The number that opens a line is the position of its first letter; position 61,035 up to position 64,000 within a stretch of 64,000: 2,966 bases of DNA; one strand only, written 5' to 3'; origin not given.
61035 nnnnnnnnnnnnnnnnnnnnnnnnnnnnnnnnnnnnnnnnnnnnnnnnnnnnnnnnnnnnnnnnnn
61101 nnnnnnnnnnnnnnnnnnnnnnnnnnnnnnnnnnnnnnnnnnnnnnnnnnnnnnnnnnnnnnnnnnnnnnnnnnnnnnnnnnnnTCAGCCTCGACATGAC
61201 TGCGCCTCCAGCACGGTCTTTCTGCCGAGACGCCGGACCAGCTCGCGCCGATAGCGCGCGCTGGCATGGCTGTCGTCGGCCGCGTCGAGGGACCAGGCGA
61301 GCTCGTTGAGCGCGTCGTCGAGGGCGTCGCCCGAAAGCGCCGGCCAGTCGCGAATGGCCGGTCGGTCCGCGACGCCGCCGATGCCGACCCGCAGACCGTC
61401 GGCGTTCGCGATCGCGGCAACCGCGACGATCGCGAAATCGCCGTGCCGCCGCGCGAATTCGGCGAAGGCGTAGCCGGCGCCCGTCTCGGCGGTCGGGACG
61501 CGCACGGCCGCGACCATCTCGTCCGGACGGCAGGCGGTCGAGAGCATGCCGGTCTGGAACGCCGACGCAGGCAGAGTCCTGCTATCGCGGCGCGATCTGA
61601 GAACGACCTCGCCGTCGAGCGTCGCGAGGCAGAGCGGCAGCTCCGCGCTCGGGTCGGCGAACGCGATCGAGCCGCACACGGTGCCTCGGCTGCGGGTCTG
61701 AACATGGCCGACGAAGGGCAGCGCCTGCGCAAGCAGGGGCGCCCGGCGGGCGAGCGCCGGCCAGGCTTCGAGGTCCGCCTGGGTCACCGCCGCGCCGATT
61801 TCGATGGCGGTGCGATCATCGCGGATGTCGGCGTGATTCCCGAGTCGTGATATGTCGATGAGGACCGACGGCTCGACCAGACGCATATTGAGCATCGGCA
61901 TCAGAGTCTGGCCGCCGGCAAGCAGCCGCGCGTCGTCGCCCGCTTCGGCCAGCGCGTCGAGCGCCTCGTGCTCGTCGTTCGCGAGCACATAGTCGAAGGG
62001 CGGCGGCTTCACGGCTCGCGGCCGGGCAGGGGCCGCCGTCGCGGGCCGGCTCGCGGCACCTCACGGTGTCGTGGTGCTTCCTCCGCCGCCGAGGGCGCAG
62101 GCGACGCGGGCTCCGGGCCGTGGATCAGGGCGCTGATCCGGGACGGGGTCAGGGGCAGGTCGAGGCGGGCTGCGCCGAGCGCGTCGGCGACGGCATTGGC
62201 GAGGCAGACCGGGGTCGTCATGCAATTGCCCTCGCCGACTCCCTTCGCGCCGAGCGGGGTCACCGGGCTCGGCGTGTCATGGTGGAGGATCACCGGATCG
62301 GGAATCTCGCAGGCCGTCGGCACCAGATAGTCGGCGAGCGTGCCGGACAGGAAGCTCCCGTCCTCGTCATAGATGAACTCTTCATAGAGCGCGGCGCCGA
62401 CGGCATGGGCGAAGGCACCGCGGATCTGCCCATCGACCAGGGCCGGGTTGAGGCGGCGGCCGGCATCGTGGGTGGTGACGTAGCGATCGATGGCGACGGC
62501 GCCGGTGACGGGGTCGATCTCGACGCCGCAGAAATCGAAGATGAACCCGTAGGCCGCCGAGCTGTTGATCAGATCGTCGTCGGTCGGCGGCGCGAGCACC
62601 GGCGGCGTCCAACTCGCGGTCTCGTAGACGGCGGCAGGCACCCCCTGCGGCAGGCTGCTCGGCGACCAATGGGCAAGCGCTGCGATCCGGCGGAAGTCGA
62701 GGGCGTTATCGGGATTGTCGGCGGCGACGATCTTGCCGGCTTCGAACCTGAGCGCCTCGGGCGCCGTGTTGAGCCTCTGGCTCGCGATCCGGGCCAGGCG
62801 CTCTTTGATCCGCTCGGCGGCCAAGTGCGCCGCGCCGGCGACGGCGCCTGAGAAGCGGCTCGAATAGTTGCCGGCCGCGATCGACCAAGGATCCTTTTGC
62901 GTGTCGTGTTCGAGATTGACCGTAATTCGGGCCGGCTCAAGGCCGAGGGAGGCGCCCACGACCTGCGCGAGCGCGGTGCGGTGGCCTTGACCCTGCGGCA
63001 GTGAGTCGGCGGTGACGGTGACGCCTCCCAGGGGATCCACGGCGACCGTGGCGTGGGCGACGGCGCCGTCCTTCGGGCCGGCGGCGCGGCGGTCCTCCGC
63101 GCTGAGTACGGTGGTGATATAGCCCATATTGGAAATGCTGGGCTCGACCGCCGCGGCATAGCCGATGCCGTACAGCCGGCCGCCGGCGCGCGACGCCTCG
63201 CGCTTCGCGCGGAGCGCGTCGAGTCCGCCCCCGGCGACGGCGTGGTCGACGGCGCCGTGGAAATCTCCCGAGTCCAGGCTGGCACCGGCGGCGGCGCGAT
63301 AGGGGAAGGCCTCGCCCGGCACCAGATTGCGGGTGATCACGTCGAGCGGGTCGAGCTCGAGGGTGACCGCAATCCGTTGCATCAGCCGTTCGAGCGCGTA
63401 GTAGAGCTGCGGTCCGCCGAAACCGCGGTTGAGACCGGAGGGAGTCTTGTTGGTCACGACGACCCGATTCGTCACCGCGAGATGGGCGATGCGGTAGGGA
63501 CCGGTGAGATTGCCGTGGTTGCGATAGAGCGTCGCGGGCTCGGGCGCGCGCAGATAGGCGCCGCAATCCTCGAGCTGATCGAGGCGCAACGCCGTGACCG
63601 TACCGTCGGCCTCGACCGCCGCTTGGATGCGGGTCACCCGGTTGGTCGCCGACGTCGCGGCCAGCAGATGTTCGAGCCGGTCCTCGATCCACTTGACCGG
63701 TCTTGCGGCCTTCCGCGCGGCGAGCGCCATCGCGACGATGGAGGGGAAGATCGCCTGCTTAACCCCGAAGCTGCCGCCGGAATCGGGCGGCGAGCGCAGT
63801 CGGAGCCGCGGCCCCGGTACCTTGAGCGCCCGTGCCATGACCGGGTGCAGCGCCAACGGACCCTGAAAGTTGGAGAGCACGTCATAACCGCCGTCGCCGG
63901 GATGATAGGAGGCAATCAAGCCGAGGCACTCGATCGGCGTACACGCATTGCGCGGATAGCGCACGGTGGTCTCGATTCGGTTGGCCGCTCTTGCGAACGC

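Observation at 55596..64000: hmfABCDE-like heteroaromatic acyl-CoA operon translationally chained to larC-larE-larB, with no LarA anywhere in the window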

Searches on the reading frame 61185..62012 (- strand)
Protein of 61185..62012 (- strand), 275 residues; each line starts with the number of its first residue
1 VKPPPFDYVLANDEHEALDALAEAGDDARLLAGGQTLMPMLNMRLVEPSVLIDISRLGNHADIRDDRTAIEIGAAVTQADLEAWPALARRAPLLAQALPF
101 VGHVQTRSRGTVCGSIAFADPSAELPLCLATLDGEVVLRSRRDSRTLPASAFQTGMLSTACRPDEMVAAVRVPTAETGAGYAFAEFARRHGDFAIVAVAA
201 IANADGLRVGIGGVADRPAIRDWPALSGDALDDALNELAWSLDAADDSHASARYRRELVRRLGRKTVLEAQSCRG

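Call 4: search_protein_families(library=pfam, proteins=[window:61188-62012:-])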
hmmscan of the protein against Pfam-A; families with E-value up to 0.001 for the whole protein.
window:61188-62012:- (275 aa): 2 families
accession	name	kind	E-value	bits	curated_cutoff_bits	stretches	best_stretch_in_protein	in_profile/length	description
PF00941.27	FAD_binding_5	-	2.8e-41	141.6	27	1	5-174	2-169/170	FAD binding domain in molybdopterin dehydrogenase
PF03450.22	CO_deh_flav_C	-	1.8e-07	31.6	25.5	1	182-270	2-102/102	CO dehydrogenase flavoprotein C-terminal domain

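Call 5: search_protein_families(library=ncbifam, proteins=[window:61188-62012:-], max_evalue=0.00001)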
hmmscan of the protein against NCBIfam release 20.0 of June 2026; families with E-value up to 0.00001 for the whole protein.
window:61188-62012:- (275 aa): 7 families
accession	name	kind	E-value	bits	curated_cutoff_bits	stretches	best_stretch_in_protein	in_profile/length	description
NF041019.1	glyceraldDH_beta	equivalog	2.1e-58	197.8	350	1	1-269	1-279/280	glyceraldehyde dehydrogenase subunit beta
TIGR02963.1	xanthine_xdhA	equivalog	5.7e-25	87.9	467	1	14-269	200-467/468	xanthine dehydrogenase small subunit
NF043083.1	XdhB_XDHase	equivalog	6.9e-21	74.6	310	1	10-218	9-224/289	xanthine dehydrogenase subunit XdhB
NF007427.0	PRK09971.1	equivalog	2.5e-18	66.3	287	1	15-269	14-282/292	xanthine dehydrogenase FAD-binding subunit XdhB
TIGR03195.1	4hydrxCoA_B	equivalog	6.6e-17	61.6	404.55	2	15-116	14-114/321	4-hydroxybenzoyl-CoA reductase subunit beta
TIGR03312.1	Se_sel_red_FAD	hypoth_equivalog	2e-08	33.8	241.5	1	12-256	8-236/257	molybdopterin-dependent oxidoreductase FAD-binding subunit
TIGR03199.1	pucC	equivalog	4.4e-08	32.7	306.05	1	30-205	19-191/264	xanthine dehydrogenase subunit C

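Call 7: find_encoding_contigs(protein=window:61185-62012:-, flank=10000, max_places=6)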
Protein window:61185-62012:- (275 aa): no gene with exactly this product is on record in the collection.

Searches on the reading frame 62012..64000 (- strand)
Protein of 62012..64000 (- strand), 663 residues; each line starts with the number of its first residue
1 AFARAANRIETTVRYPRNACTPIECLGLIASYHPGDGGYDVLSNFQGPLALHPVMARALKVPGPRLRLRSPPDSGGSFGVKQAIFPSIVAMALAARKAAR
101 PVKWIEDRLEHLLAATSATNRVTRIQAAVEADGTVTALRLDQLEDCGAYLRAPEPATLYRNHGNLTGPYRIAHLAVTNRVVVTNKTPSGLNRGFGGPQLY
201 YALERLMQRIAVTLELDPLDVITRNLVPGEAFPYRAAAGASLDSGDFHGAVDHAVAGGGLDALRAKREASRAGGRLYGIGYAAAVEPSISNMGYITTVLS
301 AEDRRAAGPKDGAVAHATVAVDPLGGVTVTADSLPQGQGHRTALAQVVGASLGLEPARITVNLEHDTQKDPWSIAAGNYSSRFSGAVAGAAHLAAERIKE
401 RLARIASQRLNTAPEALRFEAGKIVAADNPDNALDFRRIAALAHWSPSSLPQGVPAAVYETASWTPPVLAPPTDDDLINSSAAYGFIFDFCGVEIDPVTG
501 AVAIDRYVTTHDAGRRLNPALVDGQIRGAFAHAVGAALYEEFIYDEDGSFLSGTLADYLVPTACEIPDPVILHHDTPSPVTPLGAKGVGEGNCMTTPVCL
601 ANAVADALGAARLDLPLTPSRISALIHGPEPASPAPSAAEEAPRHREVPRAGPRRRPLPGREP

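Call 4: search_protein_families(library=pfam, proteins=[window:62012-63964:-])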
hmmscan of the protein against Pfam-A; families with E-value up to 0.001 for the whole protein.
window:62012-63964:- (651 aa): 2 families
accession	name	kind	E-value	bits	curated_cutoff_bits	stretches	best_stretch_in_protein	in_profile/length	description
PF20256.3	MoCoBD_2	-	1.1e-67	229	27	1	247-555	7-283/283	Molybdopterin cofactor-binding domain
PF02738.23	MoCoBD_1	-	2.6e-58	197.4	27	1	2-214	34-244/244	Molybdopterin cofactor-binding domain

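Call 5: search_protein_families(library=ncbifam, proteins=[window:62012-64000:-], max_evalue=0.00001)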
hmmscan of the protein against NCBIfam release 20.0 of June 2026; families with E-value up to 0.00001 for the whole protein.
window:62012-64000:- (663 aa): 13 families
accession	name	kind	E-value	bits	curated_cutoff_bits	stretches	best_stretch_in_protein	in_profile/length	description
NF040766.1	CODH_aero_grp5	exception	1.1e-93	314.8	950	1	2-624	172-783/785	aerobic carbon-monoxide dehydrogenase large subunit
NF041018.1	glyceraldDH_alpha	equivalog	1.4e-90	304.8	790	1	1-622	170-740/741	glyceraldehyde dehydrogenase subunit alpha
TIGR02416.1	CO_dehy_Mo_lg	equivalog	6.8e-90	302.3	991.15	1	2-622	168-767/770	aerobic carbon-monoxide dehydrogenase large subunit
TIGR03194.1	4hydrxCoA_A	equivalog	3.4e-67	227.5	994.55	1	2-624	156-744/746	4-hydroxybenzoyl-CoA reductase subunit alpha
NF043082.1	XdhA_XDHase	equivalog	1.2e-61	208.9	780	1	31-623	198-749/758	xanthine dehydrogenase subunit XdhA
NF007426.0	PRK09970.1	equivalog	2.5e-57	194.5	916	1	38-623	208-752/761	xanthine dehydrogenase molybdenum-binding subunit XdhA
TIGR03196.1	pucD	equivalog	9.2e-57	193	783.65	1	35-621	189-753/763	xanthine dehydrogenase subunit D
TIGR02965.1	xanthine_xdhB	equivalog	9.6e-40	136.5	849.5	2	317-611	450-732/758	xanthine dehydrogenase molybdopterin binding subunit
NF041671.1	peri_hyde_PaoC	equivalog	3.1e-39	135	1180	2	480-621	583-726/735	aldehyde oxidoreductase molybdenum-binding subunit PaoC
NF045668.1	pterin_aldehy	equivalog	1.1e-37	129.7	1100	2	480-624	761-902/905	molybdopterin-dependent aldehyde oxidoreductase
TIGR03311.1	Se_dep_XDH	equivalog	1.3e-31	109.5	830.45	2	33-233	350-548/848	selenium-dependent xanthine dehydrogenase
TIGR03313.1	Se_sel_red_Mo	hypoth_equivalog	9.4e-30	103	1101.9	1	74-622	437-945/951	molybdopterin-dependent oxidoreductase Mo/Fe-S-binding subunit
TIGR02969.1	mam_aldehyde_ox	subfamily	1.1e-17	62.9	1912.3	2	491-615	1161-1286/1330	aldehyde oxidase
